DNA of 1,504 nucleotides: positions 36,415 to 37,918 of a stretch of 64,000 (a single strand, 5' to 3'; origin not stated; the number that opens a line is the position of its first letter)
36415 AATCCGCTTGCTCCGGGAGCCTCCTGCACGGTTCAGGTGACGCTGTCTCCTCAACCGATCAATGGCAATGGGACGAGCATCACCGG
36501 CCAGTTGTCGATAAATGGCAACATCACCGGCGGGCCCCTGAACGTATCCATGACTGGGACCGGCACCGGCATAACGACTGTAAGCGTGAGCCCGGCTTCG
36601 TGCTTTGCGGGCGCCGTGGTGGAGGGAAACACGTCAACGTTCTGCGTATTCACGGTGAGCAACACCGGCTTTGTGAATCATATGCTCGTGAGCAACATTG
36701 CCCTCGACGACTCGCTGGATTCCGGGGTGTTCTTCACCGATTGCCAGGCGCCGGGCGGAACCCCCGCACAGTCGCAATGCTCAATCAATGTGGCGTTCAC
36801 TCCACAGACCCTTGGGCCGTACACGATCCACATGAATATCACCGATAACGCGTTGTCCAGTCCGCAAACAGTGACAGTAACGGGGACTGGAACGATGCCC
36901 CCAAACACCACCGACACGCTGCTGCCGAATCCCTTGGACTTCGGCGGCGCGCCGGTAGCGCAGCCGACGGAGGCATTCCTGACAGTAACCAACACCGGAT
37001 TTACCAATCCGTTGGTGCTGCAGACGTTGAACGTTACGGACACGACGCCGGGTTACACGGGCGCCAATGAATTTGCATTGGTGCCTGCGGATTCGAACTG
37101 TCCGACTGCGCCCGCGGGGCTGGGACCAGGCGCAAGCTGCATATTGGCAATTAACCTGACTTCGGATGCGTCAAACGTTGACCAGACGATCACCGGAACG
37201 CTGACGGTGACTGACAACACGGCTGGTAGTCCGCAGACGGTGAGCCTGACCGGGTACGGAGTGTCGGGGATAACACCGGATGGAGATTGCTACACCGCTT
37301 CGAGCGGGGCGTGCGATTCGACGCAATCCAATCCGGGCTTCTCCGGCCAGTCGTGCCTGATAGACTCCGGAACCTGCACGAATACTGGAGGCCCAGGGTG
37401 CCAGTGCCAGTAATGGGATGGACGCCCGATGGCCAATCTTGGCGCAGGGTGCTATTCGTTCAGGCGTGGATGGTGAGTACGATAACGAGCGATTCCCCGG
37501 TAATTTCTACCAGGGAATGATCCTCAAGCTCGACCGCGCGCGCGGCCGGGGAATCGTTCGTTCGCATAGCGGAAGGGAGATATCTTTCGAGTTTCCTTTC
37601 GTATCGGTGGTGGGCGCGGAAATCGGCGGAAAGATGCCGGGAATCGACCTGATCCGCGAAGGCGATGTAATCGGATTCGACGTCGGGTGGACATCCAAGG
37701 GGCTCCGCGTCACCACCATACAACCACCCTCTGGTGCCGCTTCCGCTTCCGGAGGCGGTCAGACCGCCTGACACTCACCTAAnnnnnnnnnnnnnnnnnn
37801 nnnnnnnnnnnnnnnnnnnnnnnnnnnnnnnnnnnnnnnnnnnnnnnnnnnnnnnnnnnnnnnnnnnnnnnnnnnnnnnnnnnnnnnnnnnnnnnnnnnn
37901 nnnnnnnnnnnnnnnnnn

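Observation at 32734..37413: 1558-aa lectin-headed surface protein with seven near-identical Ig-like repeats and a Cys-rich tail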

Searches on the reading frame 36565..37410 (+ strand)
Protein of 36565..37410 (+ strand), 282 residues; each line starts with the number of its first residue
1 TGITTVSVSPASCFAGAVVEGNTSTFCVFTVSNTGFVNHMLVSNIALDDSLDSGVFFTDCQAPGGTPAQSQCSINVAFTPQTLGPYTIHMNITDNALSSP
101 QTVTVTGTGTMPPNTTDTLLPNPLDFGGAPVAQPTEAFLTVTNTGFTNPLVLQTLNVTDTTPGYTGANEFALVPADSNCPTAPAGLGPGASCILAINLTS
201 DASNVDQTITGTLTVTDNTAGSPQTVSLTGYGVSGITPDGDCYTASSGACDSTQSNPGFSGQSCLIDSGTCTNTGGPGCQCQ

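Call 23: find_related_loci(query=A1, collection=genome_contigs, flank=10000)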
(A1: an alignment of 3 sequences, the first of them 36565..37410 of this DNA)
Query A1 (282 aa) in genome_contigs; peptide patterns used: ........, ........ (x = any residue, [..] = any of these).
47 stretches matched a pattern; 3 encode a relative of the query (tblastn E <= 1e-3); 3 distinct loci.
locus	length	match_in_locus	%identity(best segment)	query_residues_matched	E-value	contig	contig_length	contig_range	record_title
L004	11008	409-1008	31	5-232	2e-11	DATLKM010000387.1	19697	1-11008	MAG TPA_asm: Candidatus Binatia bacterium isolate SMAG_U13722 k141_149006, whole genome shotgun sequence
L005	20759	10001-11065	33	6-237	3e-11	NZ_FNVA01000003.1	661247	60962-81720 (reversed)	Bryocella elongata strain DSM 22489, whole genome shotgun sequence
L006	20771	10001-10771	32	48-235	1e-8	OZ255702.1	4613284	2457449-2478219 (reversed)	MAG: Granulicella sp. isolate eb3fe9f4-ee65-407b-907d-96ae5973afdc genome assembly, chromosome: 1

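Call 31: find_homologous_proteins(query=A3, max_evalue=1e-10)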
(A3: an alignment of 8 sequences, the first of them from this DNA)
Query A3 (8 sequences) (265 aa, profile of the alignment): 42 proteins with E <= 1e-10 among 8000 candidates.
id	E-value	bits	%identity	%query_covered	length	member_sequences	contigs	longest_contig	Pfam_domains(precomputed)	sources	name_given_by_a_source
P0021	1.0e-155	535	74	100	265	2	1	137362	PF22073.3,PF15780.12,PF07610.18,PF22544.3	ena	-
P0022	6.4e-153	526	72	100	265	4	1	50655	PF22073.3,PF15780.12,PF22544.3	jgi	-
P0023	1.6e-137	475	76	96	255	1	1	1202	PF22073.3,PF15780.12,PF12371.15,PF22544.3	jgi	-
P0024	6.8e-136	470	72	95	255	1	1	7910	PF22073.3,PF15780.12,PF07610.18,PF12371.15,PF22544.3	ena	-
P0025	4.1e-133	461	69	100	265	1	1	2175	PF22073.3,PF15780.12,PF12371.15,PF22544.3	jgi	-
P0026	4.0e-129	448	66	100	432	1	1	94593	PF22073.3,PF15780.12,PF13570.14,PF12371.15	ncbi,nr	ncbi:MAG TPA: PQQ-binding-like beta-propeller repeat protein, partial [Candidatus Binataceae bacteri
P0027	1.1e-128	446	67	100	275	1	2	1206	PF22073.3,PF15780.12,PF12371.15,PF22544.3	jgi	-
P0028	8.6e-89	316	74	62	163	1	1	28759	-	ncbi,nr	ncbi:MAG TPA: hypothetical protein VMU16_11770, partial [Candidatus Binataceae bacterium]|nr:hypothe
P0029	1.3e-87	312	73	63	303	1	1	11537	PF22073.3,PF15780.12,PF12371.15,PF22544.3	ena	-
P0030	1.1e-82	296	78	57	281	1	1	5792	PF22073.3,PF15780.12,PF12371.15,PF22544.3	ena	-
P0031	4.7e-42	162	66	45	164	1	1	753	-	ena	-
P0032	1.2e-27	115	36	65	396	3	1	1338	PF22073.3,PF24771.4,PF15780.12,PF07610.18,PF26015.1,PF22067.3,PF24507.2,PF24291.2,PF12371.15,PF22544.3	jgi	jgi:hypothetical protein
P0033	6.9e-25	106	39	66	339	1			PF22073.3,PF24771.4,PF15780.12,PF07610.18,PF12371.15,PF22544.3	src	-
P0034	1.2e-23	102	36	66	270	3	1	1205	PF22073.3,PF15780.12,PF07610.18,PF26015.1,PF23643.2,PF24291.2,PF12371.15,PF22544.3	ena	-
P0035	6.8e-23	100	34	62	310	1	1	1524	PF22073.3,PF24771.4,PF15780.12,PF07610.18,PF26015.1,PF24507.2,PF24291.2,PF12371.15,PF22544.3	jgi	jgi:hypothetical protein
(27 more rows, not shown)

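Call 42: predict_structure(alignment_id=A4)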
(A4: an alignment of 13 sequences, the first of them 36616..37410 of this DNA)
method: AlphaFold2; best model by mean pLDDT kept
length: 265 residues; sequences in the alignment: 13
mean_pLDDT: 71.8   pTM: 0.53
mean pLDDT of the five models: 71.8, 69.9, 69.3, 68.3, 62.4
residues with pLDDT >= 90: 20; 70-90: 159; 50-70: 37; < 50: 49
segments of 3 or more residues with pLDDT < 50: 219-265
pLDDT, mean of each block of 10 residues (from residue 1): 53 81 83 63 82 84 69 86 83 64 88 80 83 81 78 87 78 87 84 91 86 72 41 42 31 33 30
secondary structure, 60 per line:
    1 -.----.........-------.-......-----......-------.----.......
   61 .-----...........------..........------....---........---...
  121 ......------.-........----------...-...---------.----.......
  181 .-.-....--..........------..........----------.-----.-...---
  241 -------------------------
elements in order: E7-15 E25-30 E36-41 E54-61 E67-77 E84-93 E100-103 E107-114 E118-126 E135-142 E153-155 E174-181 E191-200 E207-216

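Call 76: fold_search(model_id=the predicted structure, library=pdb)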
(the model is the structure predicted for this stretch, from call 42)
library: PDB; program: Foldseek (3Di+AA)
matches with E <= 10: 1906; with E <= 0.001: 160
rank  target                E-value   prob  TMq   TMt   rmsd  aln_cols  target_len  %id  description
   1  7sqc_O0               1.7e-08  1.00  0.41  0.12   7.2       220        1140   20  Ciliary C1 central pair apparatus isolated from Chlamydomonas reinhardtii (released 2022-04-13)
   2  7som_D                3.8e-08  1.00  0.37  0.09   8.5       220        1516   19  Ciliary C2 central pair apparatus isolated from Chlamydomonas reinhardtii (released 2022-04-13)
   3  7sqc_2A               4.0e-08  1.00  0.34  0.14   9.0       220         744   16  Ciliary C1 central pair apparatus isolated from Chlamydomonas reinhardtii (released 2022-04-13)
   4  9ijj_O                6.4e-08  1.00  0.40  0.11   7.0       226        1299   12  In situ structure of the central apparatus in mouse sperm axoneme. (released 2025-06-04)
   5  9ijj_h                9.2e-08  1.00  0.38  0.10   8.0       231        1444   12  In situ structure of the central apparatus in mouse sperm axoneme. (released 2025-06-04)
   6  7sqc_F0               1.5e-07  1.00  0.31  0.27   9.4       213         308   19  Ciliary C1 central pair apparatus isolated from Chlamydomonas reinhardtii (released 2022-04-13)
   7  7sqc_2B               2.3e-07  1.00  0.30  0.14   9.0       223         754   16  Ciliary C1 central pair apparatus isolated from Chlamydomonas reinhardtii (released 2022-04-13)
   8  7sqc_F1               4.1e-07  1.00  0.31  0.20   9.3       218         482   19  Ciliary C1 central pair apparatus isolated from Chlamydomonas reinhardtii (released 2022-04-13)
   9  7sqc_O1               4.5e-07  1.00  0.31  0.14  13.7       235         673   14  Ciliary C1 central pair apparatus isolated from Chlamydomonas reinhardtii (released 2022-04-13)
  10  9ijj_E                7.6e-07  1.00  0.35  0.21   9.5       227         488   11  In situ structure of the central apparatus in mouse sperm axoneme. (released 2025-06-04)
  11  9ijj_4G               7.6e-07  1.00  0.30  0.03  11.5       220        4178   15  In situ structure of the central apparatus in mouse sperm axoneme. (released 2025-06-04)
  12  9ijj_C                9.8e-07  1.00  0.34  0.10  11.0       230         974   14  In situ structure of the central apparatus in mouse sperm axoneme. (released 2025-06-04)
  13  7sqc_T0               1.1e-06  1.00  0.35  0.19   9.2       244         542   17  Ciliary C1 central pair apparatus isolated from Chlamydomonas reinhardtii (released 2022-04-13)
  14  7sqc_T3               1.3e-06  1.00  0.32  0.28  14.1       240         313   14  Ciliary C1 central pair apparatus isolated from Chlamydomonas reinhardtii (released 2022-04-13)
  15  9ijj_4K               1.3e-06  1.00  0.30  0.21  13.1       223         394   15  In situ structure of the central apparatus in mouse sperm axoneme. (released 2025-06-04)
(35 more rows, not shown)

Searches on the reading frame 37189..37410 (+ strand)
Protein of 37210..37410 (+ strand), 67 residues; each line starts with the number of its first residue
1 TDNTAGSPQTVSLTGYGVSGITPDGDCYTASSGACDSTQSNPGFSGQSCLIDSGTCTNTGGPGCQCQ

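Call 16: find_homologous_proteins(query=window:37210-37410:+, max_evalue=10)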
Query seq(67 aa) (67 aa): 1 proteins with E <= 10 among 1 candidates.
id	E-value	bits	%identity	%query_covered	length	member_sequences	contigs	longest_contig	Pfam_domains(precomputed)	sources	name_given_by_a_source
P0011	9.2e-27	110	78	100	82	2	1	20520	-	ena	-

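Call 18: find_encoding_contigs(protein=P0011, flank=10000, max_places=4)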
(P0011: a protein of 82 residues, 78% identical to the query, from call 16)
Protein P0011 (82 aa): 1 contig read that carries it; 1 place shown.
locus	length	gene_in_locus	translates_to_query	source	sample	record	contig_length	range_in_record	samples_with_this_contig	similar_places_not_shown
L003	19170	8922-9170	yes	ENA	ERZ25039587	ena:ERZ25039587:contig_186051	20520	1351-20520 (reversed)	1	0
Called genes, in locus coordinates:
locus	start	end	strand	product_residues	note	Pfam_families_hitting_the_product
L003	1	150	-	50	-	?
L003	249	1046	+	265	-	PF12371:TMEM131_like_N (faint), PF15780:ASH (faint), PF22073:Cep192_D4 (faint), PF22544:HYDIN_VesB_CFA65-like_Ig (faint)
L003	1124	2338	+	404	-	PF05977:MFS_3 (weak), PF07690:MFS_1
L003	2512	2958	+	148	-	PF25778:DUF7948 (faint)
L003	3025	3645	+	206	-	PF25778:DUF7948 (weak)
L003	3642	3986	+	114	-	PF06739:SBBP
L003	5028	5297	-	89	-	-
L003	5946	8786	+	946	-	-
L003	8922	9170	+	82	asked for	-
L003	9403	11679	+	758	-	PF03030:H_PPase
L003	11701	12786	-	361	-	PF13432:TPR_16 (faint), PF14559:TPR_19 (faint), PF07719:TPR_2 (faint)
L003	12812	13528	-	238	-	-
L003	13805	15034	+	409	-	-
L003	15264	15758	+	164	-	-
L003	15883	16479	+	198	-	PF01488:Shikimate_DH (weak), PF02558:ApbA (weak), PF02826:2-Hacid_dh_C (weak), PF03435:Sacchrp_dh_NADP, PF03446:NAD_binding_2, PF03721:UDPG_MGDP_dh_N (faint), PF03807:F420_oxidored, PF07991:KARI_N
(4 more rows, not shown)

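Call 25: find_related_loci(query=A2, collection=metagenome_contigs, flank=10000)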
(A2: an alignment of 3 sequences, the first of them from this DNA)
Query A2 (74 aa) in metagenome_contigs; peptide patterns used: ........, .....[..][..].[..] (x = any residue, [..] = any of these).
195 stretches matched a pattern; 16 encode a relative of the query (tblastn E <= 1e-3); 16 distinct loci.
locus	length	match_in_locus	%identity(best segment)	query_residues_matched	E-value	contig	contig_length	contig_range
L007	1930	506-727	76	1-74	8e-34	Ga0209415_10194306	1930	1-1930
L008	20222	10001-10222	76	1-74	1e-33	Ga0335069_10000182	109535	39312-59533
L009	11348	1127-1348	76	1-74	1e-33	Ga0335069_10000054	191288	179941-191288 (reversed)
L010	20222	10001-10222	76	1-74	3e-33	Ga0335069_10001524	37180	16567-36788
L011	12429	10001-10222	76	1-74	6e-33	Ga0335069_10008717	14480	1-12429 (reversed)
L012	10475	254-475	72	1-74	2e-31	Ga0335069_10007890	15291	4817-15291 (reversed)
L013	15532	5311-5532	73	1-74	1e-31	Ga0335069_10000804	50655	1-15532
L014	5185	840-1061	72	1-74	9e-31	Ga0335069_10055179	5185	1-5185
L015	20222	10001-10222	73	1-74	2e-30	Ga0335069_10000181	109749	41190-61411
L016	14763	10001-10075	72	1-25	1e-6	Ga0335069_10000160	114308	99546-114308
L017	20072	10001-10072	79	1-24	4e-6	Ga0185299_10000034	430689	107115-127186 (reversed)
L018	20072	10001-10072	79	1-24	4e-6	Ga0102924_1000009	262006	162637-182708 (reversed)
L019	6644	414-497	64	1-28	7e-6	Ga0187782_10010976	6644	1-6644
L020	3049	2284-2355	67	1-24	2e-5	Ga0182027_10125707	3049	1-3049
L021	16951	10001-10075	64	3-27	4e-5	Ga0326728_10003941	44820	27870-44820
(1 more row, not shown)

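Call 38: search_protein_families(library=pfam, proteins=[L008:6482-10222:+, L010:5201-10222:+, L011:6059-10222:+, L015:1469-10222:+], max_evalue=0.0001)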
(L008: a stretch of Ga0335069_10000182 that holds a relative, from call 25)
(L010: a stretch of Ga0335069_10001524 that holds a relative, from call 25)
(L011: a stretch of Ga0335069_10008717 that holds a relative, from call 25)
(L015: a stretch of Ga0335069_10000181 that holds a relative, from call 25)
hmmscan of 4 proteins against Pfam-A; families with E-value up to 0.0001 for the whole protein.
L008:6482-10222:+ (1247 aa): 8 families
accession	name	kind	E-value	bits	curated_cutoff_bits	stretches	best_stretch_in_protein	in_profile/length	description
PF01344.31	Kelch_1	-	2.2e-10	40.3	20.1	0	294-332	6-39/46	Kelch motif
PF22073.2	Cep192_D4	-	1.4e-09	38.5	35.5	0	989-1074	21-111/112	Cep192 domain 4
PF13964.12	Kelch_6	-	9e-09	35.5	25.3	0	292-336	7-44/50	Kelch motif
PF24507.1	Ig_CFAP65_4th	-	4.2e-07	30.7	27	1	1028-1074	31-76/76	CFAP65, fourth Ig-like domain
PF12371.14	TMEM131_like_N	-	9.4e-06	26.2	28.8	0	1084-1141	3-60/84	Transmembrane protein 131-like N-terminal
PF15780.11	ASH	-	1.3e-05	25.7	27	1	987-1066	22-97/98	Abnormal spindle-like microcephaly-assoc'd, ASPM-SPD-2-Hydin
PF13418.12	Kelch_4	-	1.5e-05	25.3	21.6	0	438-464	20-46/49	Galactose oxidase, central domain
PF22544.2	HYDIN_VesB_CFA65-like_Ig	-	1.9e-05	25.3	25.5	1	984-1072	15-99/100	HYDIN/CFA65/VesB-like, Ig-like domain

L010:5201-10222:+ (1674 aa): 9 families
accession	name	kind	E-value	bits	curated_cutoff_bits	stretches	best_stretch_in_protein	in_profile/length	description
PF01436.27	NHL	-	2e-36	122.7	20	0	783-810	1-28/28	NHL repeat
PF20067.5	SSL_N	-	1.2e-11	44.8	18.9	0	625-645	21-41/46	Strictosidine synthase-like, N-terminal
PF06739.17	SBBP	-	2.1e-10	40.8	20.5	0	1202-1215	16-29/38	Beta-propeller repeat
PF01344.31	Kelch_1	-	6.8e-10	38.7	20.1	0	297-338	6-42/46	Kelch motif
PF06977.17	SdiA-regulated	-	5.8e-09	35.9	21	0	619-641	213-239/249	SdiA-regulated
PF22073.2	Cep192_D4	-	1.3e-08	35.4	35.5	0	1414-1501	19-111/112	Cep192 domain 4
PF07494.17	Reg_prop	-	8.2e-05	22.8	20.4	0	1203-1215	9-21/24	Two component regulator propeller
PF12371.14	TMEM131_like_N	-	9e-05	23.1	28.8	0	1511-1568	3-60/84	Transmembrane protein 131-like N-terminal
PF24507.1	Ig_CFAP65_4th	-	9.4e-05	23.2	27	1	1453-1501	29-76/76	CFAP65, fourth Ig-like domain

L011:6059-10222:+ (1388 aa): 8 families
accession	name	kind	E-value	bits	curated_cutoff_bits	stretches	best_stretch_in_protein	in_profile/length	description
PF13570.13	Beta-prop_ACSF4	-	6.8e-48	164.2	133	2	833-1085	39-281/329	Beta-alanine-activating enzyme, beta-propeller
PF13360.13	PQQ_2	-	1.2e-23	84.4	27.6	2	710-915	10-223/233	Outer membrane protein assembly factor BamB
PF22073.2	Cep192_D4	-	7.3e-08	33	35.5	0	1171-1215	65-111/112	Cep192 domain 4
PF25292.1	Beta-prop_CGLA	-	3.6e-07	30.4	26.8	0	776-844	44-117/316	Lambda-carrageenase beta-propeller domain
PF24507.1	Ig_CFAP65_4th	-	2.7e-05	24.9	27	1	1167-1215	29-76/76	CFAP65, fourth Ig-like domain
PF15780.11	ASH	-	7e-05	23.4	27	1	1128-1207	22-97/98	Abnormal spindle-like microcephaly-assoc'd, ASPM-SPD-2-Hydin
PF07646.21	Kelch_2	-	8.7e-05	22.7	21.3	0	199-253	1-47/48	Kelch motif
PF20067.5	SSL_N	-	9.5e-05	22.6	18.9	0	851-869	27-45/46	Strictosidine synthase-like, N-terminal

L015:1469-10222:+ (2918 aa): 5 families
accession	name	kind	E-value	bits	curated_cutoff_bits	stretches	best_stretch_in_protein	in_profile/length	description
PF01436.27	NHL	-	7.5e-33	111.4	20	0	1851-1878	1-28/28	NHL repeat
PF06739.17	SBBP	-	2.4e-24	85.4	20.5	0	2236-2258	8-29/38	Beta-propeller repeat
PF08450.18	SGL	-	4.7e-09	36.7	26.3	0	1764-1828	146-208/246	SMP-30/Gluconolactonase/LRE-like region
PF15902.12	Sortilin-Vps10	-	4.6e-05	22.8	33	0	820-869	10-60/446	Sortilin, neurotensin receptor 3,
PF24507.1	Ig_CFAP65_4th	-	9e-05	23.2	27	1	2697-2745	29-76/76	CFAP65, fourth Ig-like domain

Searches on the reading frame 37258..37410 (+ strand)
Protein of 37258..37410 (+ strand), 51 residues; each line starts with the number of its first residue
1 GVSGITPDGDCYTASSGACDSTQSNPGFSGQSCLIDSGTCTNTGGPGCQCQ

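Call 36: search_protein_families(library=pfam, proteins=[window:37258-37410:+], max_evalue=10)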
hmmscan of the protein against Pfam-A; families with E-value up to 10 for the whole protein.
seq(51 aa): 0 families

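Call 37: search_protein_families(library=ncbifam, proteins=[window:37258-37410:+], max_evalue=10)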
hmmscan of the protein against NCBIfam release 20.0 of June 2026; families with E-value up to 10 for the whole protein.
seq(51 aa): 0 families

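Call 67: search_solved_structures(query=A7, max_evalue=10, show_alignments=3)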
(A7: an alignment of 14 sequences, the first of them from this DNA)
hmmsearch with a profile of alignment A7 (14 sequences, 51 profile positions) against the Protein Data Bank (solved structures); distinct sequences matched with E-value up to 10: 0.

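Call 68: search_protein_families(library=pfam, alignment_id=A7, max_evalue=10)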
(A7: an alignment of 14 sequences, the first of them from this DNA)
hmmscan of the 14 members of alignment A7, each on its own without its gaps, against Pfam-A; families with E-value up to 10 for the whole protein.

A. member 1, seq(51 aa): 0 families

B. families by the number of members that match (of 14 scanned): 0 families

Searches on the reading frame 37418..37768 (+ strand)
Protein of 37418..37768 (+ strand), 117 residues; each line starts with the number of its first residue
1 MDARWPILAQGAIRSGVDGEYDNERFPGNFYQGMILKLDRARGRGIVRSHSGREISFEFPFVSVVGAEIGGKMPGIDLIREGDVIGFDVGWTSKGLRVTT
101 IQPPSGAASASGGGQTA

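Call 9: search_protein_families(library=pfam, proteins=[window:37418-37768:+], max_evalue=0.001)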
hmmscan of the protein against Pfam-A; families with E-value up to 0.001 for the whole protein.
window:37418-37768:+ (117 aa): 0 families

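Call 37: search_protein_families(library=ncbifam, proteins=[window:37418-37768:+], max_evalue=10)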
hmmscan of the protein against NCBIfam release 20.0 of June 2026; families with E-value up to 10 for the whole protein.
window:37418-37768:+ (117 aa): 1 family
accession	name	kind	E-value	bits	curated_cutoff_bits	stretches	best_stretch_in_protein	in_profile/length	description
NF038236.1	retron_eff_Se72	equivalog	0.041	13.8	82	1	38-102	6-60/62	retron Se72 family effector protein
